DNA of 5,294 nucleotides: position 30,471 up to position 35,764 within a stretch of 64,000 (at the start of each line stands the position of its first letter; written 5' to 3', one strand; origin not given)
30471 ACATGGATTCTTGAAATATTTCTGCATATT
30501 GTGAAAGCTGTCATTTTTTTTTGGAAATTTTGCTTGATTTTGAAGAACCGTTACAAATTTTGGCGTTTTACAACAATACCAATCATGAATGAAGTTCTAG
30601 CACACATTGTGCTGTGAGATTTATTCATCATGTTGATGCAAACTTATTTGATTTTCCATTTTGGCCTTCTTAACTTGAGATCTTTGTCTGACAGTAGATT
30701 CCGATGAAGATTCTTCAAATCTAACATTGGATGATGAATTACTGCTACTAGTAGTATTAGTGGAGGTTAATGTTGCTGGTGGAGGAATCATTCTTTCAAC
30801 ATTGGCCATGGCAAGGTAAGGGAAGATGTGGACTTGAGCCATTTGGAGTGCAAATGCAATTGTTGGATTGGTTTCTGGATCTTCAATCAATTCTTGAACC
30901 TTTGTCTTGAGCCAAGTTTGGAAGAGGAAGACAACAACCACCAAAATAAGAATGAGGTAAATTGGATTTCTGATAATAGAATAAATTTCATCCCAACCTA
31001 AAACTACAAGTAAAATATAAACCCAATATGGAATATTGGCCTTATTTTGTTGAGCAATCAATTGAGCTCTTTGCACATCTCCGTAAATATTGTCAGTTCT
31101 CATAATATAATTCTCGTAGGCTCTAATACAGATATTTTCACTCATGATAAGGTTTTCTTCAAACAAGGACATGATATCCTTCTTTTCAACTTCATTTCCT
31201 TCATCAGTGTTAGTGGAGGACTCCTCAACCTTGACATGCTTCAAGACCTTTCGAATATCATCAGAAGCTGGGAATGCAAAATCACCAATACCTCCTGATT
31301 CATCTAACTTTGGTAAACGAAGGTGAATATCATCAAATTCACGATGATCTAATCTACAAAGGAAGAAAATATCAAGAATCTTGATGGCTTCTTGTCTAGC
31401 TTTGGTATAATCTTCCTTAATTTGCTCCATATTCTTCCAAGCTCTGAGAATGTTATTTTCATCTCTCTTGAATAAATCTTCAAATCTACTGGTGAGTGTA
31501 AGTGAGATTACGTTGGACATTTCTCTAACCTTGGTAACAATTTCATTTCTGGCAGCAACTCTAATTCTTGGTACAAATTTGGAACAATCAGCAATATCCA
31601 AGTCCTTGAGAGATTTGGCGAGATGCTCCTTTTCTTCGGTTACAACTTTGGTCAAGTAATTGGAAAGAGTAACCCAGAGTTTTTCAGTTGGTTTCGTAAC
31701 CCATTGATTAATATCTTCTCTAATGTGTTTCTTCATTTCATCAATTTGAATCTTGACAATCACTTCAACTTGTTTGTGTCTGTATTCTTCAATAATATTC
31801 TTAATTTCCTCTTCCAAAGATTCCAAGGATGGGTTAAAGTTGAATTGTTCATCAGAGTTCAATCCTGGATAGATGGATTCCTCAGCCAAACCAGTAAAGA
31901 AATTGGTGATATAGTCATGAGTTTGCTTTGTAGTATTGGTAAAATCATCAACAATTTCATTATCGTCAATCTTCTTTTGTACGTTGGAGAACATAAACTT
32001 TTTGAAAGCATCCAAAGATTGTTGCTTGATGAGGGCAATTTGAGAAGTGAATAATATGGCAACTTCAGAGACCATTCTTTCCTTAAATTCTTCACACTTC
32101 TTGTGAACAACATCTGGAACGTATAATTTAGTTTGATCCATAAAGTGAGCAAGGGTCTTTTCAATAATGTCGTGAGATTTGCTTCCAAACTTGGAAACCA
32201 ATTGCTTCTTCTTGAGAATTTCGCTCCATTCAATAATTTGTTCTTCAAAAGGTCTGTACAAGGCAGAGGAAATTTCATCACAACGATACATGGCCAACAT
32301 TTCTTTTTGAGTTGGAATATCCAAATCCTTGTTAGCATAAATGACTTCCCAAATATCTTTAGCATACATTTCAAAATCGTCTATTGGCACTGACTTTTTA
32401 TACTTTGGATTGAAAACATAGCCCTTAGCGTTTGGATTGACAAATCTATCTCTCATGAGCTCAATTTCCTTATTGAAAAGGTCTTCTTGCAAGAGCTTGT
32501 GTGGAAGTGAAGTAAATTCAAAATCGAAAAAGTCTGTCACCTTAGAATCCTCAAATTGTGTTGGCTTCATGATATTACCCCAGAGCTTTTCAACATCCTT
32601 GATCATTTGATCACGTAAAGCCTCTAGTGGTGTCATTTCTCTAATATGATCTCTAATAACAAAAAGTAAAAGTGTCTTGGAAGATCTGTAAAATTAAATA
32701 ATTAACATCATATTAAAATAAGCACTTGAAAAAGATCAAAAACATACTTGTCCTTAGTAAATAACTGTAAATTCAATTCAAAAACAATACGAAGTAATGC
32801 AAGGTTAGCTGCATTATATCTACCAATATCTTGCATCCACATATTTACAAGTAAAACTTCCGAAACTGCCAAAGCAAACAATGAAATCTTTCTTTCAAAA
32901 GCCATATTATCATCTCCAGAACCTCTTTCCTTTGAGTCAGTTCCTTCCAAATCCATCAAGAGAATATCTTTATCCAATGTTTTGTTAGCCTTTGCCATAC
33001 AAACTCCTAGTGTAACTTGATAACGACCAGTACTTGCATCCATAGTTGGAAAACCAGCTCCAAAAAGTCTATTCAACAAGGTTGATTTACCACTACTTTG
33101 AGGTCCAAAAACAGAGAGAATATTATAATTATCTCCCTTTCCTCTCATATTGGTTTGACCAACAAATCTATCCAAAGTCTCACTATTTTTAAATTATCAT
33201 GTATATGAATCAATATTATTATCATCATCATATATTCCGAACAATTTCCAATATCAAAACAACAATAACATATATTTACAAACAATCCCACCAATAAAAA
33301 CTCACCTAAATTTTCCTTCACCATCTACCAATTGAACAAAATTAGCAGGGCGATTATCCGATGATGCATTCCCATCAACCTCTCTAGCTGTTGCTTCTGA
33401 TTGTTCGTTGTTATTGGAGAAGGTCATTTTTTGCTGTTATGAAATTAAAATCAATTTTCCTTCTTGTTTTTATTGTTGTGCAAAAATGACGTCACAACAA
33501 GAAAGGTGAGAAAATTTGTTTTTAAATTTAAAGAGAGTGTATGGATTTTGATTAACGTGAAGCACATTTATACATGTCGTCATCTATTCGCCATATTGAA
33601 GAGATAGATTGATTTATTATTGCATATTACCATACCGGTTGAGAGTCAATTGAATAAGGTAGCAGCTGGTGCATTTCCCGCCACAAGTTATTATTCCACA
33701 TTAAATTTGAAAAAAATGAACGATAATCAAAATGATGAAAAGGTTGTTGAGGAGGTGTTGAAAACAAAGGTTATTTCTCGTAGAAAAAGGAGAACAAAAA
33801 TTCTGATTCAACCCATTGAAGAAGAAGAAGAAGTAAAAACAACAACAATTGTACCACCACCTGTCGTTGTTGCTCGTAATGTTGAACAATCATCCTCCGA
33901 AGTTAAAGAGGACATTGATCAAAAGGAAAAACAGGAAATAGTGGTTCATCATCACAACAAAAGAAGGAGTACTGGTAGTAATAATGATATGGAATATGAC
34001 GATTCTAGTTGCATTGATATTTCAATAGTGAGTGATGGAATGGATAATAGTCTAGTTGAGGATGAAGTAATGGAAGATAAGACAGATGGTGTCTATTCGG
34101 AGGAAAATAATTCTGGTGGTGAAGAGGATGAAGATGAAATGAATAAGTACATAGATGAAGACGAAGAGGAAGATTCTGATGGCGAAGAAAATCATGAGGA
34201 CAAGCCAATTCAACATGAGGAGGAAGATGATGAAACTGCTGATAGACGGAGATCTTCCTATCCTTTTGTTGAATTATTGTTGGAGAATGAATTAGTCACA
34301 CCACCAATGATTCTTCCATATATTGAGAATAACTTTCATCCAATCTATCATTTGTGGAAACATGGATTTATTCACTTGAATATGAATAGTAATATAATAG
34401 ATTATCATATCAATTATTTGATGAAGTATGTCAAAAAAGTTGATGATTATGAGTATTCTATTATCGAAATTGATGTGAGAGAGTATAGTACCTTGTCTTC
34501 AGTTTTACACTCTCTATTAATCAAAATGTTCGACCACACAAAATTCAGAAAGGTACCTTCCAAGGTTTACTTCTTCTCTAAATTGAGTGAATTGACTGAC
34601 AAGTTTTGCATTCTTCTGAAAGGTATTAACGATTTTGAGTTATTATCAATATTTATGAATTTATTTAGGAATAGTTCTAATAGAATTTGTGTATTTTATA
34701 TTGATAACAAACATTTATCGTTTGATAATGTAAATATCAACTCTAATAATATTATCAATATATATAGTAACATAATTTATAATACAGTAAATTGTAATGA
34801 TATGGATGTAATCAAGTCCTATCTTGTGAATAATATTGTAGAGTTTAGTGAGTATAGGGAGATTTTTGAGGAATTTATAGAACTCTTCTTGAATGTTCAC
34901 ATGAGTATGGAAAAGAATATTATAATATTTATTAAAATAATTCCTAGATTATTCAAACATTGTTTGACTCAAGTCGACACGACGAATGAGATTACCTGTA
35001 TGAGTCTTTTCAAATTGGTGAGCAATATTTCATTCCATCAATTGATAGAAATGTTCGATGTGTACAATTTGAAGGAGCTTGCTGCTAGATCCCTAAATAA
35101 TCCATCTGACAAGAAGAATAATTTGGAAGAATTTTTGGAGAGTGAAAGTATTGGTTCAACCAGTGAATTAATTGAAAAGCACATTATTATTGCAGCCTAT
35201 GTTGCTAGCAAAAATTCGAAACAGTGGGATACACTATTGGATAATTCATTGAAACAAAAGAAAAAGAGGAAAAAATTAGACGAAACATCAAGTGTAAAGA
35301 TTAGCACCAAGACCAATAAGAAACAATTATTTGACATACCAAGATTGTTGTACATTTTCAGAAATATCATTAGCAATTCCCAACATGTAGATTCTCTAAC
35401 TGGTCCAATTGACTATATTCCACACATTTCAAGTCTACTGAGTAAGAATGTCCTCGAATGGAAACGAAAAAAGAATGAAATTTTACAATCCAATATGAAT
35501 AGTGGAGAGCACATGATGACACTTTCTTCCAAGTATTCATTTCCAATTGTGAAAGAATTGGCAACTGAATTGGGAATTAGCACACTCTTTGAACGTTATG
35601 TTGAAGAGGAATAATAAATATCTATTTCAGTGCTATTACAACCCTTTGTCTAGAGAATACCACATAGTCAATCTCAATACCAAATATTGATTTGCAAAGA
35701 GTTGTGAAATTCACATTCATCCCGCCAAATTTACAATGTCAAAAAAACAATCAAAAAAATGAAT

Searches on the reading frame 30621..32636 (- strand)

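Call 12: search_protein_families(library=pfam, proteins=[window:30621-32636:-], max_evalue=0.001)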
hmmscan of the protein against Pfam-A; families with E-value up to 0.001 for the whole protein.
window:30621-32636:- (671 aa): 2 families
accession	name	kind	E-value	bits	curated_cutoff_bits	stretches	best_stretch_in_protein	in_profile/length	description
PF20428.3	Sey1_3HB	-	3.5e-43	148.5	24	1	149-572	2-398/419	Sey1 three-helix bundle domain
PF05879.18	RHD3_GTPase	-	2e-32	113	42.4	1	2-108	138-245/245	Root hair defective 3 GTP-binding protein (RHD3) GTPase domain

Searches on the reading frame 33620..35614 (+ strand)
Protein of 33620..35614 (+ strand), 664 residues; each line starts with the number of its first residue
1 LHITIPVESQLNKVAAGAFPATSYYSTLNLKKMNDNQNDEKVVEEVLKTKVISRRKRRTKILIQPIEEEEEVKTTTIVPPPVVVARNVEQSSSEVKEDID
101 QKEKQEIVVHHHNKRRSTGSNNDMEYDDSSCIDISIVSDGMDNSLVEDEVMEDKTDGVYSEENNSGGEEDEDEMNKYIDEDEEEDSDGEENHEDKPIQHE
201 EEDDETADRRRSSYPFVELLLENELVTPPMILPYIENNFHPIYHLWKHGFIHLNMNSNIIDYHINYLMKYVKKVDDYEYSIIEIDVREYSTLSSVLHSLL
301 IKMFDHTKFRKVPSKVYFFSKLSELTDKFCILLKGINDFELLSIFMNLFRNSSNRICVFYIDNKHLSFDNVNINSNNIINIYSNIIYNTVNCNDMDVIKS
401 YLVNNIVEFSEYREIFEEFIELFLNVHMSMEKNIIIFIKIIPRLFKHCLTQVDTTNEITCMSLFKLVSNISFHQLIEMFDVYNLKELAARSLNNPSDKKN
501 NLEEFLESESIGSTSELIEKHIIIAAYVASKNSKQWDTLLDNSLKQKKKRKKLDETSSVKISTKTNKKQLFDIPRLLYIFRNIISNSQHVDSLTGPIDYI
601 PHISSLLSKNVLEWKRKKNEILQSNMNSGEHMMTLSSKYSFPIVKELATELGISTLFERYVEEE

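Call 55: search_protein_families(library=pfam, proteins=[window:33620-35614:+], max_evalue=0.00001)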
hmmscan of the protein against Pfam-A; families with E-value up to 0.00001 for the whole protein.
window:33620-35614:+ (664 aa): 1 family
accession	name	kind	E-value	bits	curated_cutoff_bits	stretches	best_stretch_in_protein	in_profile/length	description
PF14630.12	ORC5_C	-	7.6e-11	42.9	28.2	1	518-653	4-149/155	Origin recognition complex (ORC) subunit 5 C-terminus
